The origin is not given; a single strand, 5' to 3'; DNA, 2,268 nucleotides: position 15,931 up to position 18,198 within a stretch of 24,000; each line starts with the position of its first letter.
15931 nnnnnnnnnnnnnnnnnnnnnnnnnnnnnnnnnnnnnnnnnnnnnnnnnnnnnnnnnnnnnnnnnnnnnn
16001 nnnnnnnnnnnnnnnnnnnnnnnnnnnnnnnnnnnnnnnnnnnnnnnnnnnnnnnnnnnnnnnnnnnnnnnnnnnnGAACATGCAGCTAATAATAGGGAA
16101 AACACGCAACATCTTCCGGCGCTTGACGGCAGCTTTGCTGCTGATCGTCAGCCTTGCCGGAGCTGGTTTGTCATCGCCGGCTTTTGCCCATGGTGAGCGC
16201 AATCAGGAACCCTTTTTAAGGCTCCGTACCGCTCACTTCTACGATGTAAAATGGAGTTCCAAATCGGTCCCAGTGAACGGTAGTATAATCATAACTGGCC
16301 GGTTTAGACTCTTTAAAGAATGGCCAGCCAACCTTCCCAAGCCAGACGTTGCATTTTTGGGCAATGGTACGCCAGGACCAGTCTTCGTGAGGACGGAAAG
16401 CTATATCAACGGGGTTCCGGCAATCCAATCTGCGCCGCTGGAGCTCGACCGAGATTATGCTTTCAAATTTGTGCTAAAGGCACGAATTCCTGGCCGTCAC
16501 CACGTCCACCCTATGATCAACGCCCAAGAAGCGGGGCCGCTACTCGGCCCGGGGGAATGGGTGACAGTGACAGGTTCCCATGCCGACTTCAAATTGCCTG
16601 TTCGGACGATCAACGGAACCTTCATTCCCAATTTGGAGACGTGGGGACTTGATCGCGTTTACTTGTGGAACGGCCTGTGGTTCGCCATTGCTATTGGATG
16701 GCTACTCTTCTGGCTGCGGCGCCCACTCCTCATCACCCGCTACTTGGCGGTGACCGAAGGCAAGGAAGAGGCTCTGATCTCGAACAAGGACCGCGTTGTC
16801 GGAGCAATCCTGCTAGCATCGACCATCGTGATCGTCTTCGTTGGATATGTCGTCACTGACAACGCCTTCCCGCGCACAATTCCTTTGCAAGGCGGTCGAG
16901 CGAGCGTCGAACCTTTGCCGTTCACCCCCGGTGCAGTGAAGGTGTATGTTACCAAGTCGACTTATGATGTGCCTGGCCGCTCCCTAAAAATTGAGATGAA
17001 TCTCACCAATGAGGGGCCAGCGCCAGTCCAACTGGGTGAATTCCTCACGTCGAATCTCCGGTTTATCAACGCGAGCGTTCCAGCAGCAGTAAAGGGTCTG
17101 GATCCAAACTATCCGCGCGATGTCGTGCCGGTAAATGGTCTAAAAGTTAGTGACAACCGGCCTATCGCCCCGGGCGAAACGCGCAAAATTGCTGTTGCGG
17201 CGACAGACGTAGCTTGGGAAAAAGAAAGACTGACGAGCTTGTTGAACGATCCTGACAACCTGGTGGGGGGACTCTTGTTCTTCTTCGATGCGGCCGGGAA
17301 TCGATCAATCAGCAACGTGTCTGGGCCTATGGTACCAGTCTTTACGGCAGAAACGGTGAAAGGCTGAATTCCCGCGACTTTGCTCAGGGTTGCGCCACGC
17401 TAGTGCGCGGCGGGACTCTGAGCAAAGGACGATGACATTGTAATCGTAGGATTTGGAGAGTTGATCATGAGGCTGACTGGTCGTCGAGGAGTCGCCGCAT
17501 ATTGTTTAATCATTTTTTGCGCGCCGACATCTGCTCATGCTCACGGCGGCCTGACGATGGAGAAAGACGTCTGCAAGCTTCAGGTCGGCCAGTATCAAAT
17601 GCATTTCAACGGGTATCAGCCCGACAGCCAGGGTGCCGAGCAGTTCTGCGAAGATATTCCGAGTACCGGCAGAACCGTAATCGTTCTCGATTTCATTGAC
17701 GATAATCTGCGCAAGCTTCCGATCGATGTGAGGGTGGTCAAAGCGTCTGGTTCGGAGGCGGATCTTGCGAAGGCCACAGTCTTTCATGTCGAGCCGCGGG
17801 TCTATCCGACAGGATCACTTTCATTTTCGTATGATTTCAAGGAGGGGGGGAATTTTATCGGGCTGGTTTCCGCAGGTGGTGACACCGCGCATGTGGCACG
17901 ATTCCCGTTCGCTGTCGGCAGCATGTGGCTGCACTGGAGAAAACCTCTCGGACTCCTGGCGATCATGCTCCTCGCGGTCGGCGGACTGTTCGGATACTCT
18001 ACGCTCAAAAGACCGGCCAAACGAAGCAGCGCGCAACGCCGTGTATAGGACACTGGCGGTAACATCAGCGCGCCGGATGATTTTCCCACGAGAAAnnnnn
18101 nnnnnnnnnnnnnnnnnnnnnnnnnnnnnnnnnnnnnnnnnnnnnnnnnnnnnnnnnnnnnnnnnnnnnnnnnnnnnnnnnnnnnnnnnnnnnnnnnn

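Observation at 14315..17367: Complete copper membrane monooxygenase (CuMMO) C-A-B operon with every copper ligand intact, in a context that looks like neither a methanotroph nor a nitrifier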

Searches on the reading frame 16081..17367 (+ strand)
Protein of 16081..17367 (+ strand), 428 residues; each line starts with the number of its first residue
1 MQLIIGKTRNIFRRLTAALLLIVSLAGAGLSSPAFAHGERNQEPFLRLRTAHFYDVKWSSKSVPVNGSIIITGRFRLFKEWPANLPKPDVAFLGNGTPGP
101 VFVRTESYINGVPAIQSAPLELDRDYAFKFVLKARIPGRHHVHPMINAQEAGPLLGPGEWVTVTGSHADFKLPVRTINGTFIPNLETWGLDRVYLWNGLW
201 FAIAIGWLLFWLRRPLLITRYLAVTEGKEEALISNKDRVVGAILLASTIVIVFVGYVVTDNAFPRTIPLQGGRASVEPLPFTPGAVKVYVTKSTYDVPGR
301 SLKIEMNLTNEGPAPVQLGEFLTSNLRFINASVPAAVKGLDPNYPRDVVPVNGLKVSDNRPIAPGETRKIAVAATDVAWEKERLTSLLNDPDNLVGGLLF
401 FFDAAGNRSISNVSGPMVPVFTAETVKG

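Call 3: search_protein_families(library=ncbifam, proteins=[window:16081-17367:+])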
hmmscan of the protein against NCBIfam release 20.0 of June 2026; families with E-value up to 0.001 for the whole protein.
window:16081-17367:+ (428 aa): 2 families
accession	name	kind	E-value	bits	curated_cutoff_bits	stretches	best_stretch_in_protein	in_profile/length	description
NF041640.1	AmoB_BACT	equivalog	2.4e-161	537.1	336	1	17-421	9-410/410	bacterial ammonia monooxygenase, subunit AmoB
TIGR03079.1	CH4_NH3mon_ox_B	equivalog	4.6e-131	437.4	394.9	1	32-421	15-399/399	methane monooxygenase/ammonia monooxygenase subunit B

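Call 4: search_protein_families(library=pfam, proteins=[window:16081-17367:+])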
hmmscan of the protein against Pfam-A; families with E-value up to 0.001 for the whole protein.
window:16081-17367:+ (428 aa): 1 family
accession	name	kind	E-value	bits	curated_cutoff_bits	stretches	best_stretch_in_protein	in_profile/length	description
PF04744.17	Monooxygenase_B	-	8.3e-141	470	22.7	1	38-421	1-380/380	Monooxygenase subunit B protein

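Call 18: search_dna_similar(query=window:16081-17367:+, collection=plasmids, mode=protein, max_rows=40)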
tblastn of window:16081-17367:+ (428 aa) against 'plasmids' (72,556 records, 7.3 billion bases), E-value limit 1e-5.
Records with a match: 5; places in all: 5; records where one place covers at least 80% of the query: 5.
Best place of each record, by identity: <60% 5.
By first word of the organism name: Rhodococcus 2; Methylomagnum 1; Mycobacterium 1; Mycolicibacterium 1.
By predicted mobility (MOB-suite, as given by PLSDB): mobilizable 3; non-mobilizable 2.
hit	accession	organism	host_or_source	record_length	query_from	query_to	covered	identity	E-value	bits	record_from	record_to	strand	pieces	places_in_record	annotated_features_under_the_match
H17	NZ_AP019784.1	Methylomagnum ishizawai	-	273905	7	421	97%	41.5%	1e-101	338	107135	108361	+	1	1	amoB: bacterial ammonia monooxygenase, subunit AmoB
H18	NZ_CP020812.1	Mycobacterium dioxanotrophicus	Single cell,river sediment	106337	15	414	93%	32.9%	5e-51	192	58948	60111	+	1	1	methane monooxygenase/ammonia monooxygenase subunit B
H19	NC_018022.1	Mycolicibacterium chubuense NBB4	-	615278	36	414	89%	31.7%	9e-42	165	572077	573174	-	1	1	methane monooxygenase/ammonia monooxygenase subunit B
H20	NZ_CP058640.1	Rhodococcus sp. ZPP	cell culture,soil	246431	34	421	91%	29.6%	8e-39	156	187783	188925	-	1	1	methane monooxygenase/ammonia monooxygenase subunit B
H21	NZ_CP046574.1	Rhodococcus sp. WAY2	cell culture,bacterial consortium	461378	34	421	91%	27.5%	1e-36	150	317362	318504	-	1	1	methane monooxygenase/ammonia monooxygenase subunit B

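Call 22: search_solved_structures(query=window:16081-17367:+, show_alignments=2)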
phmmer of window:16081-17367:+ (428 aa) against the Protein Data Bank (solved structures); distinct sequences matched with E-value up to 0.001: 10.
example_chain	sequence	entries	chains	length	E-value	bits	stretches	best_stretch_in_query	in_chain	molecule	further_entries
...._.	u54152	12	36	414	2.3e-117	395.7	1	19-421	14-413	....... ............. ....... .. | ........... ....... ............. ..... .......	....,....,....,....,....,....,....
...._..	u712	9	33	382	8.8e-115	387.2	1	37-421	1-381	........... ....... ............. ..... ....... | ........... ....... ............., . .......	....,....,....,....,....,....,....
6cxh_A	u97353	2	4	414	1.7e-113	383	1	15-421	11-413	Particulate methane monooxygenase, B subunit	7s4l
9leg_B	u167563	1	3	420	1.8e-112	379.6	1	30-422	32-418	Ammonia monooxygenase subunit B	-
9pxf_A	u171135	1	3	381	6.8e-109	367.8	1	37-422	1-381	Ammonia monooxygenase subunit B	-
9cl6_A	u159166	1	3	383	1.3e-108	366.9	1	37-422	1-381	Ammonia monooxygenase beta subunit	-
3chx_A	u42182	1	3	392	1.2e-103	350.5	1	37-423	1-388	PmoB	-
4phz_A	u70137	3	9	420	1.8e-102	346.7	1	26-423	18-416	Particulate methane monooxygenase subunit B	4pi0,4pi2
3rfr_A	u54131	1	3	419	2.3e-100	339.7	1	26-423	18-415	PmoB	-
7s4m_A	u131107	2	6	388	5.1e-99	335.3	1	37-423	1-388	Particulate methane monooxygenase alpha subunit | Methane monooxygenase/ammonia monooxygenase subunit B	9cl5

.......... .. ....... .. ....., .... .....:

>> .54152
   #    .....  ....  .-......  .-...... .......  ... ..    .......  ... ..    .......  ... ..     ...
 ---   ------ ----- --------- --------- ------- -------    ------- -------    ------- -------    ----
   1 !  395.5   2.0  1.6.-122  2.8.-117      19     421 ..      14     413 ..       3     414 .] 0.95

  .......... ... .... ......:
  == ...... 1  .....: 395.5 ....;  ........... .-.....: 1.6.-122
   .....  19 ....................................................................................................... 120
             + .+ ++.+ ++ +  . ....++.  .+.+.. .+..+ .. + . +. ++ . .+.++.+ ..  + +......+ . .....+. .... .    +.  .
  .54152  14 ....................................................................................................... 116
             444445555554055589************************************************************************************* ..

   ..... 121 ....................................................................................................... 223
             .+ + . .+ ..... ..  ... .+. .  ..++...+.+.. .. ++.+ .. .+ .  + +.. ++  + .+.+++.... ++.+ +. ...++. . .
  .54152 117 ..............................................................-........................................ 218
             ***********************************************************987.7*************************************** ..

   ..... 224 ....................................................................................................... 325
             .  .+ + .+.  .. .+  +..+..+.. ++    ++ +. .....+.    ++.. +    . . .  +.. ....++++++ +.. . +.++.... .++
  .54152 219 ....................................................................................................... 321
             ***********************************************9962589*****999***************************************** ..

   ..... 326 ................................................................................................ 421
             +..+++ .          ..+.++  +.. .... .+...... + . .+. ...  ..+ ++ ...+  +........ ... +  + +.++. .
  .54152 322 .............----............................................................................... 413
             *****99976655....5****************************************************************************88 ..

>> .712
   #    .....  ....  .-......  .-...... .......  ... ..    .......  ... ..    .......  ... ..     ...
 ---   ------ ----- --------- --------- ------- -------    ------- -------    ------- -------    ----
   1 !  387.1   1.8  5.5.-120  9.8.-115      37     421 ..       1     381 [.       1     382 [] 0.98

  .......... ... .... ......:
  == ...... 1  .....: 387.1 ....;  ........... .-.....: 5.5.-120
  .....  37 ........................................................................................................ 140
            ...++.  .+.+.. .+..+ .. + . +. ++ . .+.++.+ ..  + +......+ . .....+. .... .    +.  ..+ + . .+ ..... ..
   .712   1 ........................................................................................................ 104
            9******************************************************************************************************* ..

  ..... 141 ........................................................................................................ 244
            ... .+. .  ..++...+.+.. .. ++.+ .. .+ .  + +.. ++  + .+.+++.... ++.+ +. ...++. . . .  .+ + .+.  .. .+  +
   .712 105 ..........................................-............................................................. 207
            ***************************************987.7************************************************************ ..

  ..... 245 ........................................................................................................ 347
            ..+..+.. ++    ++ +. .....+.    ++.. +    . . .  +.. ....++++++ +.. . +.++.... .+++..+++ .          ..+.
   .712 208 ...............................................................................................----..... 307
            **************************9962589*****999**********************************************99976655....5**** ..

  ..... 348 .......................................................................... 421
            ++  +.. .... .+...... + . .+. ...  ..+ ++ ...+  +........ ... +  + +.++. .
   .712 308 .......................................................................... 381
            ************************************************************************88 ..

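Call 40: get_annotated_region(hit=H19, flank=4000)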
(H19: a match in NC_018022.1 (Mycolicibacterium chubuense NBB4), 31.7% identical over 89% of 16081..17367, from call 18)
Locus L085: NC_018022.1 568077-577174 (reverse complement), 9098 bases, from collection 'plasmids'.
description: Mycolicibacterium chubuense NBB4 plasmid pMYCCH.01, complete sequence
organism: Mycolicibacterium chubuense NBB4 (NCBI taxid 710421)
taxonomy: Bacteria; Actinomycetota; Actinomycetes; Mycobacteriales; Mycobacteriaceae; Mycolicibacterium; Mycolicibacterium chubuense; Mycolicibacterium chubuense NBB4
host: -; source: -; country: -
typing (MOB-suite, as given by PLSDB): mobilizable; relaxase MOBF,MOBF
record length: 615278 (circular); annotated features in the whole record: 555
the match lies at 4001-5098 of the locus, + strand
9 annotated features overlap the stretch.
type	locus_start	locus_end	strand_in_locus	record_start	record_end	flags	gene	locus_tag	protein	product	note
CDS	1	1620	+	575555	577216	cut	-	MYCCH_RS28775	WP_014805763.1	helix-turn-helix domain-containing protein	-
CDS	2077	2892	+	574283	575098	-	-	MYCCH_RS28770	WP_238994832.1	methane monooxygenase/ammonia monooxygenase subunit C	-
CDS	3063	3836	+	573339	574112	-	-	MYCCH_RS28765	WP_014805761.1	methane monooxygenase/ammonia monooxygenase subunit A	-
CDS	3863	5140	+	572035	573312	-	-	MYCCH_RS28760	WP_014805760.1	methane monooxygenase/ammonia monooxygenase subunit B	-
CDS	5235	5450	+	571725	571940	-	-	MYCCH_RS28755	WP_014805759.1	hypothetical protein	-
CDS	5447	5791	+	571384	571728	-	-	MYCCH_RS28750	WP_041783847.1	hypothetical protein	-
CDS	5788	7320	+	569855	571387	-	-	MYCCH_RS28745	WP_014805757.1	AMP-binding protein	-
CDS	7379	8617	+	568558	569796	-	-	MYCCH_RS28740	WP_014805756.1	GAF domain-containing protein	-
CDS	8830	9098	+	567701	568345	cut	sigC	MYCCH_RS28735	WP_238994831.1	RNA polymerase sigma factor SigC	-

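Call 41: get_annotated_region(hit=H17, flank=4000)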
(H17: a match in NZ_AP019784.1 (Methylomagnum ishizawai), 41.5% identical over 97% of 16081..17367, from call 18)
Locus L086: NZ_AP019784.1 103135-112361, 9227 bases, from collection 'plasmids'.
description: Methylomagnum ishizawai strain RS11D-Pr plasmid pRS11DPr1, complete sequence
organism: Methylomagnum ishizawai (NCBI taxid 1760988)
taxonomy: Bacteria; Pseudomonadota; Gammaproteobacteria; Methylococcales; Methylococcaceae; Methylomagnum; Methylomagnum ishizawai
host: -; source: -; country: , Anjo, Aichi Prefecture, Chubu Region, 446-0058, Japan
typing (MOB-suite, as given by PLSDB): non-mobilizable
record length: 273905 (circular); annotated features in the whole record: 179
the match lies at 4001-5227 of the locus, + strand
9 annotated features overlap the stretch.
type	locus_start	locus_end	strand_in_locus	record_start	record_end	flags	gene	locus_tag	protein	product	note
CDS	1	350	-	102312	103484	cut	-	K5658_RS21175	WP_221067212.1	replication protein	-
CDS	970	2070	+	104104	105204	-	-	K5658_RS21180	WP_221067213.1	L-dopachrome tautomerase-related protein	-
CDS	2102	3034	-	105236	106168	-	-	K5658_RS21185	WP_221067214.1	LysR family transcriptional regulator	-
CDS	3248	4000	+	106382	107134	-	amoA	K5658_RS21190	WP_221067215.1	bacterial ammonia monooxygenase, subunit AmoA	-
CDS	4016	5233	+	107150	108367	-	amoB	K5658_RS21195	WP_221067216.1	bacterial ammonia monooxygenase, subunit AmoB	-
CDS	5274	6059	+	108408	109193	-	amoC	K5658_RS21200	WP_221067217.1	bacterial ammonia monooxygenase, subunit AmoC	-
CDS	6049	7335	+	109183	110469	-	-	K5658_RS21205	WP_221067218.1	MFS transporter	GO:0055085 - transmembrane transport [Evidence IEA]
CDS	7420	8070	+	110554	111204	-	-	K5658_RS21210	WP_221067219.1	glutathione S-transferase family protein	GO:0006749 - glutathione metabolic process [Evidence IEA]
CDS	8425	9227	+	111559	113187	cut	-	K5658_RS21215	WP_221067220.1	SulP family inorganic anion transporter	GO:0008272 - sulfate transport [Evidence IEA]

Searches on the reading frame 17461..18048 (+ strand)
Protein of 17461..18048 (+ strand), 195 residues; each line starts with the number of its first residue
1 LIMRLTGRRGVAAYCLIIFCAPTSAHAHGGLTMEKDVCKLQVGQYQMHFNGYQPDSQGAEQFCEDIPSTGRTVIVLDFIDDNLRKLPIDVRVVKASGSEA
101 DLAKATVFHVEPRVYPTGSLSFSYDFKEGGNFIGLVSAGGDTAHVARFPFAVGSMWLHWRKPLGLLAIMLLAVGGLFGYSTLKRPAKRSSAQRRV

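Call 3: search_protein_families(library=ncbifam, proteins=[window:17461-18048:+])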
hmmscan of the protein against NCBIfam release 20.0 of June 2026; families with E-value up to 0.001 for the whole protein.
window:17461-18048:+ (195 aa): 0 families

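Call 4: search_protein_families(library=pfam, proteins=[window:17461-18048:+])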
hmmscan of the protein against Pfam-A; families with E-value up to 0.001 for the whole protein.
window:17461-18048:+ (195 aa): 0 families

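Call 32: search_protein_families(library=pfam, proteins=[window:17461-18048:+], max_evalue=5)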
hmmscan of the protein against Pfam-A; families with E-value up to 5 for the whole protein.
window:17461-18048:+ (195 aa): 1 family
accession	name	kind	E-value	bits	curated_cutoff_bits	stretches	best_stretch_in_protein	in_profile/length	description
PF09163.16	Form-deh_trans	-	0.033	14.4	22.1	1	156-179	8-31/44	Formate dehydrogenase N, transmembrane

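Call 54: search_solved_structures(query=window:17461-18048:+, max_evalue=10, show_alignments=2)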
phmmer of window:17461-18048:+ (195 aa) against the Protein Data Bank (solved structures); distinct sequences matched with E-value up to 10: 3.
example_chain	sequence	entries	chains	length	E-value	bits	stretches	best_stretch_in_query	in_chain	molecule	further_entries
6cpd_A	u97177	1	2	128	4.2e-15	59.1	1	36-153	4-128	PmoD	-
5lji_A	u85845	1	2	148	1.2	12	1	68-128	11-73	Flavodoxin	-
5ljl_A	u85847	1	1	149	1.2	11.9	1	68-128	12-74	Flavodoxin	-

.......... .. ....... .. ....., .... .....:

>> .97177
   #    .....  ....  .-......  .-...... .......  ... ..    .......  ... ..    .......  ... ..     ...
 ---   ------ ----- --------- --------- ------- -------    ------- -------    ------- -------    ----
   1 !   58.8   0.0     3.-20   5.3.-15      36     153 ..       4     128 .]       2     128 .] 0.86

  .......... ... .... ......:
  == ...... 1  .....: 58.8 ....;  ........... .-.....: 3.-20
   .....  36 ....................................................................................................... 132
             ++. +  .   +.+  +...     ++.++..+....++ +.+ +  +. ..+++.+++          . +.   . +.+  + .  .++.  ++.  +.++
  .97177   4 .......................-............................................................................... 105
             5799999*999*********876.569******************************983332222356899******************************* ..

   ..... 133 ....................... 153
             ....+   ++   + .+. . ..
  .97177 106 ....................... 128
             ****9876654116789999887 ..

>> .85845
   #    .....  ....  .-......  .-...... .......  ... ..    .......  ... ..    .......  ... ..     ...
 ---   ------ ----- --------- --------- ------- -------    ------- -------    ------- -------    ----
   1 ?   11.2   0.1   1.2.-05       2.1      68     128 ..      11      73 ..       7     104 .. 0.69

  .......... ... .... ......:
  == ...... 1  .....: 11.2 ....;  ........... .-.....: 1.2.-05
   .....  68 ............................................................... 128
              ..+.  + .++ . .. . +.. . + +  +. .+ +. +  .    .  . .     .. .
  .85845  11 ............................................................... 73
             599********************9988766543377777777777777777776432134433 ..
